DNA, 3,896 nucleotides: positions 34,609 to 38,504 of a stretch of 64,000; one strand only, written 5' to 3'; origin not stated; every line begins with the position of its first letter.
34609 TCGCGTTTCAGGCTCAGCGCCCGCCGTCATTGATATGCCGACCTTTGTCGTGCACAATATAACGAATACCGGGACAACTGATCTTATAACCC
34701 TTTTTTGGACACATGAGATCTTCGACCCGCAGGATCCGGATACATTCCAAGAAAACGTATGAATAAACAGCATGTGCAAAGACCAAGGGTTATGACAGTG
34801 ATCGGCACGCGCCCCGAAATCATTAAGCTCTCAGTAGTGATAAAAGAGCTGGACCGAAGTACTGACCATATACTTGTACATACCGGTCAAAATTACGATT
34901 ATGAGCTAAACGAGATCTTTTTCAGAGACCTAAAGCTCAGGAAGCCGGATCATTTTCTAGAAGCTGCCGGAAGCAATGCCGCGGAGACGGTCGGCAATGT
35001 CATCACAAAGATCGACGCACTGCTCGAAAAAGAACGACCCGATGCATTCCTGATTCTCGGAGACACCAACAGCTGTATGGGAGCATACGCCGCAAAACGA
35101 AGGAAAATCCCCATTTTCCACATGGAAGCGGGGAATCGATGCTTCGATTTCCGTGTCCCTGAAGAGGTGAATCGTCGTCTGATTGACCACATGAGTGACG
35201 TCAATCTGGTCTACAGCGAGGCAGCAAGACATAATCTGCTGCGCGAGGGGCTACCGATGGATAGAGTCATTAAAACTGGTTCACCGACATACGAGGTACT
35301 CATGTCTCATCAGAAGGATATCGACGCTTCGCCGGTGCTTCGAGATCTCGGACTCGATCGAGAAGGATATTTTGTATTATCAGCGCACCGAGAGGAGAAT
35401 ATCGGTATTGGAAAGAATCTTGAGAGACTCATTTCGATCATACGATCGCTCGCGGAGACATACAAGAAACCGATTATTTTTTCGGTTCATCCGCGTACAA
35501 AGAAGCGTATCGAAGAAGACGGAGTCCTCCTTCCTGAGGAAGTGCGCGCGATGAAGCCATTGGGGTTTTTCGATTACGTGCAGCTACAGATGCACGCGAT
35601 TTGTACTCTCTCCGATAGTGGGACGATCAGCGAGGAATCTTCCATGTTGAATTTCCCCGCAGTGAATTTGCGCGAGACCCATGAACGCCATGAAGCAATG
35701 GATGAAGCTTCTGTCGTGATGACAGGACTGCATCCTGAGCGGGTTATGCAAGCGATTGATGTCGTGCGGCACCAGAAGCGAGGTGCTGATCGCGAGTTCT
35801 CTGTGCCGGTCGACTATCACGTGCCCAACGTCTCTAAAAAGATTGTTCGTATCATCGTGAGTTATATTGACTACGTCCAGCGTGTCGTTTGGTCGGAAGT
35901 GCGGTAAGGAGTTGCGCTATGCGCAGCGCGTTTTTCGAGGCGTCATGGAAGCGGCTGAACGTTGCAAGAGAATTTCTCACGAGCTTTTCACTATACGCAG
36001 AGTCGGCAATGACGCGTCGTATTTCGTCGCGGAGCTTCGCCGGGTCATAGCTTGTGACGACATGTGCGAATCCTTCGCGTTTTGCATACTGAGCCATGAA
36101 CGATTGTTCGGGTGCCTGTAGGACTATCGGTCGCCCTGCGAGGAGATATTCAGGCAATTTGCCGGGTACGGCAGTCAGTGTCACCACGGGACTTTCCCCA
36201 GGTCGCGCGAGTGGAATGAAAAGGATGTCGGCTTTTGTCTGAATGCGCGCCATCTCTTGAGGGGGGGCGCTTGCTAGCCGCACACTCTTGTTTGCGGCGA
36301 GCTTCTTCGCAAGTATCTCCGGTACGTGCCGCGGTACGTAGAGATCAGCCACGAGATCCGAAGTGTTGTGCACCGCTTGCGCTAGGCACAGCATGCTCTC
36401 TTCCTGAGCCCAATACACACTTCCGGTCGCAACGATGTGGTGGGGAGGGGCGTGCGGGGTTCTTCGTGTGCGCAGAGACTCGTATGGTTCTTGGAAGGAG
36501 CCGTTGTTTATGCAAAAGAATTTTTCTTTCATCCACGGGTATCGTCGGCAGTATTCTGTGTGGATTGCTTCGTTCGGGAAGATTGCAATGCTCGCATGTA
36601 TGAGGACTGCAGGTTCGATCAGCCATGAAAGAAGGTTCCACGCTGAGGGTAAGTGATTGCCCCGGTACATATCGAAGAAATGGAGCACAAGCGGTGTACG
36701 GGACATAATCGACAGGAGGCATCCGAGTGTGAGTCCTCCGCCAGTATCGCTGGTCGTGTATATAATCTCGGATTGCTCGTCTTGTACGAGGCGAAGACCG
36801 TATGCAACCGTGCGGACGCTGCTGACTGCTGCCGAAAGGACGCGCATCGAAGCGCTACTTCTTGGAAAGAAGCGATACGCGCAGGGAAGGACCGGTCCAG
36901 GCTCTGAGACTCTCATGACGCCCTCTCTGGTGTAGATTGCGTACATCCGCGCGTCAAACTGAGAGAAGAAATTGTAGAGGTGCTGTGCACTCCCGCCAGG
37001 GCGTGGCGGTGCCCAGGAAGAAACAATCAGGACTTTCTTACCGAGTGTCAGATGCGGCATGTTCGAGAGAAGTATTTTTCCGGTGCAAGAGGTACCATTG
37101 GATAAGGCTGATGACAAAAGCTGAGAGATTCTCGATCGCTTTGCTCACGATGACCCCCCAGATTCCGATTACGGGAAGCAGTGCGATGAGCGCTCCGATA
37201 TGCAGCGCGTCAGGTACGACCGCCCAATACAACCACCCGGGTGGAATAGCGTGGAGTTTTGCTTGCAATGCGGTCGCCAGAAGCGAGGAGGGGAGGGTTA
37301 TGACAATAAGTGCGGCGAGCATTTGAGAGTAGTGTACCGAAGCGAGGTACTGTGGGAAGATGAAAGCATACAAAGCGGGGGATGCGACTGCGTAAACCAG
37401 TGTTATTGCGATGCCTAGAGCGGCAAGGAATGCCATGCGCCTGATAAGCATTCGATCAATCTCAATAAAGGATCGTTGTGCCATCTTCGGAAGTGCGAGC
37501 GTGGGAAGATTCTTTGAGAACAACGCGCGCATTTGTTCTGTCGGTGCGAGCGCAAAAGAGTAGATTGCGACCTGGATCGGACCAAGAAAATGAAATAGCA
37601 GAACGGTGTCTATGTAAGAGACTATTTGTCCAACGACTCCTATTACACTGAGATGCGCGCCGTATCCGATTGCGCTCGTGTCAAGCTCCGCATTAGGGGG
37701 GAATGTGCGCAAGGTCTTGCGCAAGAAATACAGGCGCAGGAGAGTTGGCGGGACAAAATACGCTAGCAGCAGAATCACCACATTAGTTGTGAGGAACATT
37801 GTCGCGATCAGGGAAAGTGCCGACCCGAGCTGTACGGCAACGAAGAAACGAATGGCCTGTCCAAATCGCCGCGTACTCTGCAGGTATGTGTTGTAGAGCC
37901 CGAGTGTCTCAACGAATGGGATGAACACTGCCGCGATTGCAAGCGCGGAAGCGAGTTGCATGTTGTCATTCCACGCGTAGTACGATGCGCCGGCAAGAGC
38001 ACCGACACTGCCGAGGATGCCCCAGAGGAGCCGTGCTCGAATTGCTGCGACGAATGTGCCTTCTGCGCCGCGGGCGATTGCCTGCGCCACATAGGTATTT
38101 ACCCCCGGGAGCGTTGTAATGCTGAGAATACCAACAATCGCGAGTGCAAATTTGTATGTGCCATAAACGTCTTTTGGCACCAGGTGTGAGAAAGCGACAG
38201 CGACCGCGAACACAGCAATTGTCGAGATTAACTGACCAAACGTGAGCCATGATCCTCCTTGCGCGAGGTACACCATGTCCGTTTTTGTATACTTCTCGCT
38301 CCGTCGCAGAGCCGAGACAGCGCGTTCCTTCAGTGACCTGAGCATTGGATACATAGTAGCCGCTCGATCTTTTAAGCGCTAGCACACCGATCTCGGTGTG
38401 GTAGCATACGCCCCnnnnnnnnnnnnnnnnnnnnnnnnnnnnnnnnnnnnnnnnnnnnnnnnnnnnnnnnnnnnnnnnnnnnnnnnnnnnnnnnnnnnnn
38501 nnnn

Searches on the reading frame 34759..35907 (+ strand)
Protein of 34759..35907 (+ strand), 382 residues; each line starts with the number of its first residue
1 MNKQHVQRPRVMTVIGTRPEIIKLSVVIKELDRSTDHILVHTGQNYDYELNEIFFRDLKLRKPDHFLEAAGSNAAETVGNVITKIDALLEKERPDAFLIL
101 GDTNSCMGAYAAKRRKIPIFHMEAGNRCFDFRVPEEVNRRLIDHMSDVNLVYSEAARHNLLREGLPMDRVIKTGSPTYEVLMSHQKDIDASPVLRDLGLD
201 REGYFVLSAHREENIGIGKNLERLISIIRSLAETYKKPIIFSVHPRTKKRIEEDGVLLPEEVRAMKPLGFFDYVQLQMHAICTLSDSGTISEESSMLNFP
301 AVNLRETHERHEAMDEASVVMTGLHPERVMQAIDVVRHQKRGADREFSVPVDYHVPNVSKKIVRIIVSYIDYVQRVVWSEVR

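Call 11: search_protein_families(library=pfam, proteins=[window:34759-35907:+], max_evalue=0.001)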
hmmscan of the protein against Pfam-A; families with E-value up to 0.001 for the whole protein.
window:34759-35907:+ (382 aa): 1 family
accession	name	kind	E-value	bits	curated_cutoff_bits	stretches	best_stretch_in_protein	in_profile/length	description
PF02350.25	Epimerase_2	-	3e-90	303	30.6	1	31-366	3-346/347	UDP-N-acetylglucosamine 2-epimerase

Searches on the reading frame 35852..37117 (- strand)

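Call 11: search_protein_families(library=pfam, proteins=[window:35852-37117:-], max_evalue=0.001)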
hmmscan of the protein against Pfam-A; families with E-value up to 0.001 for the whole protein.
window:35852-37117:- (421 aa): 1 family
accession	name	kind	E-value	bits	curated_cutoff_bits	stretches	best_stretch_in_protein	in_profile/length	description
PF13579.12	Glyco_trans_4_4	-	7.3e-05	23.6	29.7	0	66-198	31-150/158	Glycosyl transferase 4-like domain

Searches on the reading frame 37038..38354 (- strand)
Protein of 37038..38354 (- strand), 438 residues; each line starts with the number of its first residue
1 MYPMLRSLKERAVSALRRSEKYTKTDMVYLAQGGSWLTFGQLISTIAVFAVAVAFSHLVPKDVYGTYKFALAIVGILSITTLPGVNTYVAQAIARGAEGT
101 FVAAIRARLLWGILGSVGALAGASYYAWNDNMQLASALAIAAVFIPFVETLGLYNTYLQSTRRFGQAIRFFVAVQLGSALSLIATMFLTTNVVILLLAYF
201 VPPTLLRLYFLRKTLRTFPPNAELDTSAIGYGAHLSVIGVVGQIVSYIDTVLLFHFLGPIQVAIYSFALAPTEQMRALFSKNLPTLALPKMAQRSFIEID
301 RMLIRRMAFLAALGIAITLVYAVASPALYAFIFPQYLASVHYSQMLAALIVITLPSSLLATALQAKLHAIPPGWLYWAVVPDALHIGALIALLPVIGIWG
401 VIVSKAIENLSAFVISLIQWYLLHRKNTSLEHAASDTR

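Call 11: search_protein_families(library=pfam, proteins=[window:37038-38354:-], max_evalue=0.001)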
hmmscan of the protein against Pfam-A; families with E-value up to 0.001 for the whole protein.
window:37038-38354:- (438 aa): 1 family
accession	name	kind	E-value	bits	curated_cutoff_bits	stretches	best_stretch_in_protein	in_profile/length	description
PF01943.22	Polysacc_synt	-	8.7e-12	45.5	28.2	1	30-269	1-248/274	Polysaccharide biosynthesis protein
